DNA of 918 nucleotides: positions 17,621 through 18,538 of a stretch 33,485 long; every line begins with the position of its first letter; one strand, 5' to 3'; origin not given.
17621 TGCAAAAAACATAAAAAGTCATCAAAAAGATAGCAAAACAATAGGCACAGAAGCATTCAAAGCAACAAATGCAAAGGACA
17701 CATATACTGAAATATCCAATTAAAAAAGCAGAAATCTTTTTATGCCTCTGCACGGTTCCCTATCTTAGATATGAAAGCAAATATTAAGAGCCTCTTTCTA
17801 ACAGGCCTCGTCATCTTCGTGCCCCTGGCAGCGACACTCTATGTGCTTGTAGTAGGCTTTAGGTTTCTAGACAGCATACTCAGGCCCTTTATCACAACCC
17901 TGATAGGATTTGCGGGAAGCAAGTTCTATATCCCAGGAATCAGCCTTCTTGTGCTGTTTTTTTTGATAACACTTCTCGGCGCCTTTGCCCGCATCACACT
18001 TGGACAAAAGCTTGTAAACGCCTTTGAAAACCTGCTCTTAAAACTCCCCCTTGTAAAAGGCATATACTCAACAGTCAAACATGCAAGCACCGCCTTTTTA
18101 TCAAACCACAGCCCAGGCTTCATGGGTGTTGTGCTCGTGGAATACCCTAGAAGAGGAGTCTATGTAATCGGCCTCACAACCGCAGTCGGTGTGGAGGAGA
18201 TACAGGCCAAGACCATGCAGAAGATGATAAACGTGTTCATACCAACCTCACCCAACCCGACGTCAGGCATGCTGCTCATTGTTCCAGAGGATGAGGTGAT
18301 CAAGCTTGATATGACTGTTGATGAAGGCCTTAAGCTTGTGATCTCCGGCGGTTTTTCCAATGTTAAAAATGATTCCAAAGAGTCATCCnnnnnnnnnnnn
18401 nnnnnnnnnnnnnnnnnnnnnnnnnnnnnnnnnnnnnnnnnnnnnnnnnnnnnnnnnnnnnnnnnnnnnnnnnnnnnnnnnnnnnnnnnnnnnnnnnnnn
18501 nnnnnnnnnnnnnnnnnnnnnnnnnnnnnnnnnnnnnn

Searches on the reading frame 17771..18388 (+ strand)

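Call 97: search_protein_families(library=pfam, proteins=[window:17771-18388:+], max_evalue=0.00001)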
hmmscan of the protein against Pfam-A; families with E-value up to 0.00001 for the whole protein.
window:17771-18388:+ (206 aa): 1 family
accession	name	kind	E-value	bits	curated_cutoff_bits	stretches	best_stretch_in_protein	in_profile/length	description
PF04367.18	DUF502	-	2.2e-30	105.1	23.8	1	60-165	1-107/107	Protein of unknown function (DUF502)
